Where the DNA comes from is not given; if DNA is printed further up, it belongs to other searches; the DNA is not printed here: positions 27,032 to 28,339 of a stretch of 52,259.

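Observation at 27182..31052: Orphan ThDP E1 alpha/beta pair + Zn-ADH + SDR inside a sugar operon: candidate two-carbon C-branching or unusual acyl-forming module for a surface glycan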

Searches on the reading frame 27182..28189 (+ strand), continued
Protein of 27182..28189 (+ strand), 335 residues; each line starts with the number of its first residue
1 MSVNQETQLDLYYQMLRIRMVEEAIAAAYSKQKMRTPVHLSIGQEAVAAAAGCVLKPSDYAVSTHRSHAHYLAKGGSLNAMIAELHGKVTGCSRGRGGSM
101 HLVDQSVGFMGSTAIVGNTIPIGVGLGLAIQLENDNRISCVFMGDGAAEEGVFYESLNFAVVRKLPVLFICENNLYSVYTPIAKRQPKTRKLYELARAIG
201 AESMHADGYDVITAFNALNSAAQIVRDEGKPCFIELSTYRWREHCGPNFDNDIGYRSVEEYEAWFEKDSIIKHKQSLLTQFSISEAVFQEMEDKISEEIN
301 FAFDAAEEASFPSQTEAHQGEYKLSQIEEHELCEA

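Call 41: search_protein_families(library=pfam, proteins=[L008:7654-8310:+, L034:2872-3855:+, L003:8077-9141:+, L005:12070-13587:+, L009:16466-18295:+, L004:324-1076:+, L043:9048-9986:+, L016:11199-12050:+, L009:5498-6430:+, L009:15660-16469:+], max_evalue=0.0001)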
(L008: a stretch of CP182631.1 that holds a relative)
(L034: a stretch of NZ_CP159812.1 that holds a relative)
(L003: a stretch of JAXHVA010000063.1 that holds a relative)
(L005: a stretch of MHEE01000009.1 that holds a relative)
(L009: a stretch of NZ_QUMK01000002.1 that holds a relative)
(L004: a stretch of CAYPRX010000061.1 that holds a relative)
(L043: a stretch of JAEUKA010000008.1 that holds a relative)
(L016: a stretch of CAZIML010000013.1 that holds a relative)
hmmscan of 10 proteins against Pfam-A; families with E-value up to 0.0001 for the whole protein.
L008:7654-8310:+ (218 aa): 4 families
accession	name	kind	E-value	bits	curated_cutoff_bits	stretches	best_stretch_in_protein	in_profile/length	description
PF08242.18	Methyltransf_12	-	9.3e-08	33.1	30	1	57-149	1-97/98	Methyltransferase domain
PF13489.12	Methyltransf_23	-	2.4e-07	31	27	1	45-186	15-156/164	Methyltransferase domain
PF13649.12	Methyltransf_25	-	3.3e-06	28.1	27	1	56-148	1-97/97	Methyltransferase domain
PF08241.18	Methyltransf_11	-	2.5e-05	25.3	21.2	1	57-152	1-95/95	Methyltransferase domain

L034:2872-3855:+ (327 aa): 2 families
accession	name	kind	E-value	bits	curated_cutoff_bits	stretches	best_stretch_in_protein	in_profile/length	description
PF00288.32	GHMP_kinases_N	-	9.3e-14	51.9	22.3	1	75-158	7-87/87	GHMP kinases N terminal domain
PF08544.19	GHMP_kinases_C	-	4e-07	30.8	21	1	231-304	3-77/85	GHMP kinases C terminal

L003:8077-9141:+ (354 aa): 2 families
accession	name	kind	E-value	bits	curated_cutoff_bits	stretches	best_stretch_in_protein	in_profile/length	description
PF04055.27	Radical_SAM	-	1.3e-18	68.1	29.5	1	39-196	5-163/166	Radical SAM superfamily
PF13186.11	SPASM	-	3.2e-06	27.8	21.5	1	273-332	8-66/67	Iron-sulfur cluster-binding domain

L005:12070-13587:+ (505 aa): 2 families
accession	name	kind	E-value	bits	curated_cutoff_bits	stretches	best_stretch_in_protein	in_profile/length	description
PF04055.27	Radical_SAM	-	1e-26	94.5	29.5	1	218-381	2-166/166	Radical SAM superfamily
PF02310.24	B12-binding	-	1.5e-15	57.5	32.1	1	24-135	10-120/121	B12 binding domain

L009:16466-18295:+ (609 aa): 3 families
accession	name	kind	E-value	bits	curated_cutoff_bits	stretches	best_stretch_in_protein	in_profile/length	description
PF02776.23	TPP_enzyme_N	-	3.9e-37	127.1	26.8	1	11-131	2-117/119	Thiamine pyrophosphate enzyme, N-terminal TPP binding domain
PF00205.28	TPP_enzyme_M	-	2.4e-29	102.2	30.4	1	205-339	1-135/137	Thiamine pyrophosphate enzyme, central domain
PF02775.26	TPP_enzyme_C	-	9.8e-28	97.3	21.9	1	406-556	1-151/151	Thiamine pyrophosphate enzyme, C-terminal TPP binding domain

L004:324-1076:+ (250 aa): 2 families
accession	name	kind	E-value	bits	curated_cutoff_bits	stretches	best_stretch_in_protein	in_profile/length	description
PF00535.33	Glycos_transf_2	-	8.9e-18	65.2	23.3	1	5-120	1-116/168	Glycosyl transferase family 2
PF13641.12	Glyco_tranf_2_3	-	4.4e-06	27.3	27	1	4-75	3-72/230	Glycosyltransferase like family 2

L043:9048-9986:+ (312 aa): 2 families
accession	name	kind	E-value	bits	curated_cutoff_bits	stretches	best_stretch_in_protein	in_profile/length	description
PF01370.27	Epimerase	-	3.6e-51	174.3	20.9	1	9-239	2-240/240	NAD dependent epimerase/dehydratase family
PF16363.11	GDP_Man_Dehyd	-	2e-13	51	27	1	42-255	60-264/332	GDP-mannose 4,6 dehydratase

L016:11199-12050:+ (283 aa): 4 families
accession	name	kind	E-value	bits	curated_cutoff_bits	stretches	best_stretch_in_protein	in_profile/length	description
PF00456.26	Transketolase_N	-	6.9e-33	114.5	22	1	33-283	9-276/334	Transketolase, thiamine diphosphate binding domain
PF00676.26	E1_dh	-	4.3e-06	26.3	22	1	134-183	100-149/300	Dehydrogenase E1 component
PF13292.11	DXP_synthase_N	-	2.3e-05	24.3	21.2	0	17-182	9-158/274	1-deoxy-D-xylulose-5-phosphate synthase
PF09364.15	XFP_N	-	8.6e-05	21.9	23.7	0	110-234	117-244/364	XFP N-terminal domain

L009:5498-6430:+ (310 aa): 1 family
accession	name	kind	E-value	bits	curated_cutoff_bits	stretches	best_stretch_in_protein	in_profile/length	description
PF05050.19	Methyltransf_21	-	1.9e-05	25.3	22.7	1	119-236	1-131/173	Methyltransferase FkbM domain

L009:15660-16469:+ (269 aa): 3 families
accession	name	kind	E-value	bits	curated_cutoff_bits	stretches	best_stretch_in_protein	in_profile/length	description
PF00106.31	adh_short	-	5.5e-15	55.8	26.6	1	5-187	3-191/195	short chain dehydrogenase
PF13561.12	adh_short_C2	-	1.2e-14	54.9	27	1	10-186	4-184/236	Enoyl-(Acyl carrier protein) reductase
PF01370.27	Epimerase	-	2.5e-05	24.3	20.9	0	14-68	10-63/240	NAD dependent epimerase/dehydratase family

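Call 45: find_encoding_contigs(protein=P0003, flank=10000, max_places=2)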
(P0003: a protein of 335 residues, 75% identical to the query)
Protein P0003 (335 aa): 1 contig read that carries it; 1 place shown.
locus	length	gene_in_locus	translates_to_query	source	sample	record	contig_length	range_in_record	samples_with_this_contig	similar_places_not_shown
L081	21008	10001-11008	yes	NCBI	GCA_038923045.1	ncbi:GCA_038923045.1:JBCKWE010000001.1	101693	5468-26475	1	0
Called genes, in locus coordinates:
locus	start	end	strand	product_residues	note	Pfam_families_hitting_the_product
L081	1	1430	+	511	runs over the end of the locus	PF00501:AMP-binding, PF13193:AMP-binding_C (faint)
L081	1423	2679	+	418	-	PF00155:Aminotran_1_2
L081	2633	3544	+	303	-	-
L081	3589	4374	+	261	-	PF01522:Polysacc_deac_1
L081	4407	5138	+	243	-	PF05721:PhyH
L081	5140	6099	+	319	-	PF01073:3Beta_HSD, PF01370:Epimerase, PF04321:RmlD_sub_bind, PF07993:NAD_binding_4 (faint), PF13460:NAD_binding_10, PF16363:GDP_Man_Dehyd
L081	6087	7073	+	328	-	PF01370:Epimerase, PF04321:RmlD_sub_bind (weak), PF16363:GDP_Man_Dehyd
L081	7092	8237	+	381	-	PF01041:DegT_DnrJ_EryC1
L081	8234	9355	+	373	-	PF01041:DegT_DnrJ_EryC1, PF01212:Beta_elim_lyase, PF00266:Aminotran_5 (weak)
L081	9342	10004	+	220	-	PF13489:Methyltransf_23 (weak), PF02390:Methyltransf_4 (weak), PF13847:Methyltransf_31, PF08241:Methyltransf_11, PF08242:Methyltransf_12, PF13649:Methyltransf_25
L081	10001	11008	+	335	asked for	PF00676:E1_dh, PF02775:TPP_enzyme_C (weak), PF13292:DXP_synthase_N (weak)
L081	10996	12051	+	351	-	PF02779:Transket_pyr, PF02780:Transketolase_C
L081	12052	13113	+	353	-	PF08240:ADH_N, PF00107:ADH_zinc_N, PF13602:ADH_zinc_N_2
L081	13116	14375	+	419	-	PF05050:Methyltransf_21 (weak)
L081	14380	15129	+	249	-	PF00106:adh_short, PF13561:adh_short_C2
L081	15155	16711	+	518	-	PF01467:CTP_transf_like, PF00294:PfkB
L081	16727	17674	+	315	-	PF13480:Acetyltransf_6, PF02388:FemAB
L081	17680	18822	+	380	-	PF13439:Glyco_transf_4, PF13579:Glyco_trans_4_4, PF20706:GT4-conflict, PF00534:Glycos_transf_1, PF13692:Glyco_trans_1_4, PF13524:Glyco_trans_1_2 (weak)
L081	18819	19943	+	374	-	PF00534:Glycos_transf_1, PF20706:GT4-conflict (faint), PF13692:Glyco_trans_1_4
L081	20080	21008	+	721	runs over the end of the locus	-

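Call 46: find_encoding_contigs(protein=P0002, flank=10000, max_places=2)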
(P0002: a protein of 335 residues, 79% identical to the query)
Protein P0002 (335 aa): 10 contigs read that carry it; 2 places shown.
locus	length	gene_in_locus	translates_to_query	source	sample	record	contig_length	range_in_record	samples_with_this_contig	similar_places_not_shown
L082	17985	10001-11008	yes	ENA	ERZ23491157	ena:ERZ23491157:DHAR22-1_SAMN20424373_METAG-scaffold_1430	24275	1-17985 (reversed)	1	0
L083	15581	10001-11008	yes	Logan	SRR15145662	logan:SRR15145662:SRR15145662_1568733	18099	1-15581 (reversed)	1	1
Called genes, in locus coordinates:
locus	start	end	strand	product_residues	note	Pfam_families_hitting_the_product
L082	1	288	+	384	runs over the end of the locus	PF02350:Epimerase_2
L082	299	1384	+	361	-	PF03102:NeuB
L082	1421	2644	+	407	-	-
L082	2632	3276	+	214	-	PF17836:PglD_N (weak), PF25084:LbH_EIF2B, PF00132:Hexapep (weak)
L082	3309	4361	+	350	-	PF00571:CBS (weak), PF00483:NTP_transferase, PF12804:NTP_transf_3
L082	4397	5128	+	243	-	PF05721:PhyH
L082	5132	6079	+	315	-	PF01073:3Beta_HSD, PF01370:Epimerase, PF04321:RmlD_sub_bind, PF07993:NAD_binding_4 (faint), PF13460:NAD_binding_10, PF16363:GDP_Man_Dehyd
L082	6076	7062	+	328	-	PF01370:Epimerase, PF04321:RmlD_sub_bind (faint), PF16363:GDP_Man_Dehyd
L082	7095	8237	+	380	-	PF01041:DegT_DnrJ_EryC1, PF01212:Beta_elim_lyase (faint), PF00155:Aminotran_1_2 (weak)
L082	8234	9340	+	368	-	PF00155:Aminotran_1_2 (weak), PF01041:DegT_DnrJ_EryC1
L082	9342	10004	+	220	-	PF13489:Methyltransf_23, PF13847:Methyltransf_31, PF08241:Methyltransf_11, PF08242:Methyltransf_12, PF13649:Methyltransf_25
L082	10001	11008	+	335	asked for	PF00676:E1_dh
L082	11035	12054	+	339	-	PF02779:Transket_pyr, PF02780:Transketolase_C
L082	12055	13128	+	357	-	PF08240:ADH_N, PF00107:ADH_zinc_N, PF13602:ADH_zinc_N_2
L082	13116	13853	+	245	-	PF00106:adh_short, PF01370:Epimerase (weak), PF13561:adh_short_C2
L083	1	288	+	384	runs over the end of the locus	PF02350:Epimerase_2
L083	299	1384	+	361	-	PF03102:NeuB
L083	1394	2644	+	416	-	-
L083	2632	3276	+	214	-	PF17836:PglD_N (weak), PF25084:LbH_EIF2B, PF00132:Hexapep (weak)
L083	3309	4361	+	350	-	PF00571:CBS (weak), PF00483:NTP_transferase, PF12804:NTP_transf_3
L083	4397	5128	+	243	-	PF05721:PhyH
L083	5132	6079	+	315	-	PF01073:3Beta_HSD, PF01370:Epimerase, PF04321:RmlD_sub_bind, PF07993:NAD_binding_4 (faint), PF13460:NAD_binding_10, PF16363:GDP_Man_Dehyd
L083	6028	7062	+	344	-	PF01370:Epimerase, PF04321:RmlD_sub_bind (faint), PF16363:GDP_Man_Dehyd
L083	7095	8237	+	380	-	PF01041:DegT_DnrJ_EryC1, PF01212:Beta_elim_lyase (faint), PF00155:Aminotran_1_2 (weak)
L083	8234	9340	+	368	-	PF00155:Aminotran_1_2 (weak), PF01041:DegT_DnrJ_EryC1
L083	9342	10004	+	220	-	PF13489:Methyltransf_23, PF13847:Methyltransf_31, PF08241:Methyltransf_11, PF08242:Methyltransf_12, PF13649:Methyltransf_25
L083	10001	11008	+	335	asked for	PF00676:E1_dh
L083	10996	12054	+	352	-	PF02779:Transket_pyr, PF02780:Transketolase_C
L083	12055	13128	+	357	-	PF08240:ADH_N, PF00107:ADH_zinc_N, PF13602:ADH_zinc_N_2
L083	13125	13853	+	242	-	PF00106:adh_short, PF01370:Epimerase (weak), PF13561:adh_short_C2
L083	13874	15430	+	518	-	PF01467:CTP_transf_like, PF00294:PfkB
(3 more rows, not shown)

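Call 50: search_protein_families(library=pfam, alignment_id=A2, max_evalue=0.00001)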
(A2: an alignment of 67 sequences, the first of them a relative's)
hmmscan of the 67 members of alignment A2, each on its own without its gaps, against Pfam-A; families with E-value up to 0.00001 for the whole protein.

A. member 1, L001:7742-8566:+ (274 aa): 1 family
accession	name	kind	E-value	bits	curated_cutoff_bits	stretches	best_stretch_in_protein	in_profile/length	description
PF01061.29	ABC2_membrane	-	1.6e-18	67.5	26.9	1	26-233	2-210/211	ABC-2 type transporter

B. families by the number of members that match (of 67 scanned): 52 families (the first 25 are shown)
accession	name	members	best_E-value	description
PF01041.23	DegT_DnrJ_EryC1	19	2.8e-102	DegT/DnrJ/EryC1/StrS aminotransferase family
PF16363.11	GDP_Man_Dehyd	9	4.5e-75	GDP-mannose 4,6 dehydratase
PF01370.27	Epimerase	9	1.9e-56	NAD dependent epimerase/dehydratase family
PF00155.27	Aminotran_1_2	9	6.5e-09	Aminotransferase class I and II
PF04321.23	RmlD_sub_bind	8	2e-12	RmlD substrate binding domain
PF01212.27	Beta_elim_lyase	7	1.9e-06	Beta-eliminating lyase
PF00107.32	ADH_zinc_N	4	1.1e-25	Zinc-binding dehydrogenase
PF00535.33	Glycos_transf_2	4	1.9e-25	Glycosyl transferase family 2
PF08240.17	ADH_N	4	3e-18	Alcohol dehydrogenase GroES-like domain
PF13489.12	Methyltransf_23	4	2.2e-15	Methyltransferase domain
PF04055.27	Radical_SAM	3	1e-26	Radical SAM superfamily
PF02719.21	Polysacc_synt_2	3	2.1e-09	Polysaccharide biosynthesis protein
PF02310.24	B12-binding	2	1.5e-15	B12 binding domain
PF13649.12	Methyltransf_25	2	3.2e-12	Methyltransferase domain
PF08241.18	Methyltransf_11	2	3.4e-12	Methyltransferase domain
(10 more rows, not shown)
